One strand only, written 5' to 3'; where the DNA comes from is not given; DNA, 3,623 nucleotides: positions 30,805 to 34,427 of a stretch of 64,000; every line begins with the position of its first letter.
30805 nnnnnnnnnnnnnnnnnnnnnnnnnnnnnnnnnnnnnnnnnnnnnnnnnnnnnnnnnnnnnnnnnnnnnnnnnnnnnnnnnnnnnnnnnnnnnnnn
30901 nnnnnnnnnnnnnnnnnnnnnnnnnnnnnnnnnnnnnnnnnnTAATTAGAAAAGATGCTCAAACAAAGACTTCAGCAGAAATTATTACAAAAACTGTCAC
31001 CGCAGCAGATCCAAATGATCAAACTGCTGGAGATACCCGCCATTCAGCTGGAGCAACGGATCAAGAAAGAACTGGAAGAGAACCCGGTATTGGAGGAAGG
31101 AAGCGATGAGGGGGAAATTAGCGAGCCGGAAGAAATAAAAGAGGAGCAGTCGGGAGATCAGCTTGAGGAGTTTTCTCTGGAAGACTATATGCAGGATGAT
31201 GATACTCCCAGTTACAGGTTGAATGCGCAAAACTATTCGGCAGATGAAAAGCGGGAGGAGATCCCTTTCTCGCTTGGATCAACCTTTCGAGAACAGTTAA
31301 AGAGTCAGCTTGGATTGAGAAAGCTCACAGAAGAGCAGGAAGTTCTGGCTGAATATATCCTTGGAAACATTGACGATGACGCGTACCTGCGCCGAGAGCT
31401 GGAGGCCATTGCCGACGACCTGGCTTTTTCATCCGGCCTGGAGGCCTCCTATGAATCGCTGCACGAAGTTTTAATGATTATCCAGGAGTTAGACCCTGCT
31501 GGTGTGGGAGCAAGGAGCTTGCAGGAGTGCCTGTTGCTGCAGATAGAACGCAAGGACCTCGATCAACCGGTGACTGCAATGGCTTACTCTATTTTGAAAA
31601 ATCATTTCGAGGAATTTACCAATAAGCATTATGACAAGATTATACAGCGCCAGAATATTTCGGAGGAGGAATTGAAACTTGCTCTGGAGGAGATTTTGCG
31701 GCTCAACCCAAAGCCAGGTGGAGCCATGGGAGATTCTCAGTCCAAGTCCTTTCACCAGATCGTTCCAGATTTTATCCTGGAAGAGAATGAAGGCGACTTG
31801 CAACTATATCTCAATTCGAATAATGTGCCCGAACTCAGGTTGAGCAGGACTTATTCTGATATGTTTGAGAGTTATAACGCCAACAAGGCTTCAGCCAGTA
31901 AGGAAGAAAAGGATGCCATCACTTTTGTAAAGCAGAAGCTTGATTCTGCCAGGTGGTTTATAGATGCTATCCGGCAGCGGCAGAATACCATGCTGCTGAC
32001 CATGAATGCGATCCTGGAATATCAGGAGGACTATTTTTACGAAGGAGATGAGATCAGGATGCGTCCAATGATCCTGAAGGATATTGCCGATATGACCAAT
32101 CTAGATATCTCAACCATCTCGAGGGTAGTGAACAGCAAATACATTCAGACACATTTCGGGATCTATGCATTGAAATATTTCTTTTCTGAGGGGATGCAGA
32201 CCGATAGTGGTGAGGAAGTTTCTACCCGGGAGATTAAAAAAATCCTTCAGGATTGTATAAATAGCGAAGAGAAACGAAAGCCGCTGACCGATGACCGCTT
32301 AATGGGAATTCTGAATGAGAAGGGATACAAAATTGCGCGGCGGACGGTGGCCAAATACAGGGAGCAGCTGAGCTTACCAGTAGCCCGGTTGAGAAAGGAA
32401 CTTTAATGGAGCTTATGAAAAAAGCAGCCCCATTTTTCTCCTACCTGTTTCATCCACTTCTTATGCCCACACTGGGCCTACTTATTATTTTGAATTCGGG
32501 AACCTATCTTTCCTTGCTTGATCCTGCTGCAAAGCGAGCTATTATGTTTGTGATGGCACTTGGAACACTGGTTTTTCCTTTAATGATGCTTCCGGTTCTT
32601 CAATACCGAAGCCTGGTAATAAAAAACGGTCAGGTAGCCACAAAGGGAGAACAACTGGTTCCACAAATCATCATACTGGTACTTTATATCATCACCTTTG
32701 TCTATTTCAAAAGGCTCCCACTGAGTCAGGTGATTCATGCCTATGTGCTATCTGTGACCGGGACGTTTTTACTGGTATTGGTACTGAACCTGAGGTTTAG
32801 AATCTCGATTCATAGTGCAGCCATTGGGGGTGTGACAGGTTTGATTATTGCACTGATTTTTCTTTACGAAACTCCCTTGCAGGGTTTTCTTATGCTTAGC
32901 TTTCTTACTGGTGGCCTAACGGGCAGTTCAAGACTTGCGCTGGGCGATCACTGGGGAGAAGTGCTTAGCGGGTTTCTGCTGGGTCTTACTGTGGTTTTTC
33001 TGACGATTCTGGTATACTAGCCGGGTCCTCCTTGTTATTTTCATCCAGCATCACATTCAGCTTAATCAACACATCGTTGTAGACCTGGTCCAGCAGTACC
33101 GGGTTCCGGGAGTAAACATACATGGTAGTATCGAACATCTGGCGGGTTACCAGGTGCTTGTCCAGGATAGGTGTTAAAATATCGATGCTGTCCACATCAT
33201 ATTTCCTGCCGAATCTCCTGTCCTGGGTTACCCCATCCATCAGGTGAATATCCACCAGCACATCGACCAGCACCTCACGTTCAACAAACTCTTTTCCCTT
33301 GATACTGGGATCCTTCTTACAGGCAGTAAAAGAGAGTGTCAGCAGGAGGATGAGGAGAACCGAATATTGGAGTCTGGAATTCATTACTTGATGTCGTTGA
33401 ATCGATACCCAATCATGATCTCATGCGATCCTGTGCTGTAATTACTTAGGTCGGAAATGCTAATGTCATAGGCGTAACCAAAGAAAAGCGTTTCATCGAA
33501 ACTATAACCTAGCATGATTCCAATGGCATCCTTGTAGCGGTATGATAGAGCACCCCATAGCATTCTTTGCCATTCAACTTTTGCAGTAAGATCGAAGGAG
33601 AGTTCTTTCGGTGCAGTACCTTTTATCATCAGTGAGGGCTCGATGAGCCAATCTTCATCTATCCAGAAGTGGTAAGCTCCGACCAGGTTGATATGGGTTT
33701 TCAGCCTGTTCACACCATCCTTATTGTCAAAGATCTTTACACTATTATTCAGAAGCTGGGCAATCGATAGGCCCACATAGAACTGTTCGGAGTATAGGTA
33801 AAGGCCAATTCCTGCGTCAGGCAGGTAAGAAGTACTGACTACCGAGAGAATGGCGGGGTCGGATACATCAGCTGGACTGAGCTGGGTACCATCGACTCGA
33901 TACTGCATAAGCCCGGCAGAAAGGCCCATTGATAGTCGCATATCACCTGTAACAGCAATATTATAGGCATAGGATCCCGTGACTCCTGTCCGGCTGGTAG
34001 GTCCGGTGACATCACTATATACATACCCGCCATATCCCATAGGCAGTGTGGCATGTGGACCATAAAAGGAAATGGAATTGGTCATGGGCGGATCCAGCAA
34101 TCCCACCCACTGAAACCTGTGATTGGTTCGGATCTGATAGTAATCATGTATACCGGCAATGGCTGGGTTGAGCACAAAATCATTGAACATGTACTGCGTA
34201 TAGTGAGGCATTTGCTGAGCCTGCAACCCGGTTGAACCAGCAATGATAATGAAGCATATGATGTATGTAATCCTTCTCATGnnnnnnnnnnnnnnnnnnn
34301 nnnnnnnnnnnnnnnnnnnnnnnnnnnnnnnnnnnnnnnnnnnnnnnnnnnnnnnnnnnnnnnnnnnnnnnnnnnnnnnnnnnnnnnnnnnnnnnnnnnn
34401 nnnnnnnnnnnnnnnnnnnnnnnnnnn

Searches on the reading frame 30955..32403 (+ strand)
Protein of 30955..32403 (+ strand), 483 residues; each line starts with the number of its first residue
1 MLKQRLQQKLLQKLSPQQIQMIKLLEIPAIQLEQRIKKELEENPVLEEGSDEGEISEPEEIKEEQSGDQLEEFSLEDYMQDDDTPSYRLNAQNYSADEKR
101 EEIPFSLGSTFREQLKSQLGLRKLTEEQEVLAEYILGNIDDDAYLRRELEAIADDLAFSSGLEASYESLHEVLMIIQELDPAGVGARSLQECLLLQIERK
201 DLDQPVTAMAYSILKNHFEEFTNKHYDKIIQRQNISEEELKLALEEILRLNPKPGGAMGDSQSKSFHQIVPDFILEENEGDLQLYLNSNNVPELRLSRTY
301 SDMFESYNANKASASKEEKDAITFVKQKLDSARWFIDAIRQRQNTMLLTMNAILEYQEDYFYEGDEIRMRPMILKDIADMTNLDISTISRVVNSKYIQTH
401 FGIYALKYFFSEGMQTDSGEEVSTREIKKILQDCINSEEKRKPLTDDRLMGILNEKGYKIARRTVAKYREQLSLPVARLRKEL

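Call 73: search_protein_families(library=pfam, proteins=[window:30955-32403:+], max_evalue=0.000001)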
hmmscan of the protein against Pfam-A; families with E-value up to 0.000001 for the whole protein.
window:30955-32403:+ (483 aa): 3 families
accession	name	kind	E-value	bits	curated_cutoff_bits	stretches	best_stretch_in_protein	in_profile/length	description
PF04963.19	Sigma54_CBD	-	1.5e-54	185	22.9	1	109-300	10-185/185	Sigma-54 factor, core binding domain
PF04552.19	Sigma54_DBD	-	4.2e-51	173.3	22.8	1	324-481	3-159/160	Sigma-54, DNA binding domain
PF00309.25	Sigma54_AID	-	9.1e-13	48.3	23.8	1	3-48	1-46/46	Sigma-54 factor, Activator interacting domain (AID)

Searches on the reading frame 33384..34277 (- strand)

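Call 73: search_protein_families(library=pfam, proteins=[window:33384-34277:-], max_evalue=0.000001)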
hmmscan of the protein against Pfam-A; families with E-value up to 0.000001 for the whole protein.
window:33384-34277:- (297 aa): 1 family
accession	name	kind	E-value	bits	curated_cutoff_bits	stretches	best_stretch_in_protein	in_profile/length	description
PF11751.14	PorP_SprF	-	1.9e-75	254.4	22.3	1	19-291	2-273/273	Type IX secretion system membrane protein PorP/SprF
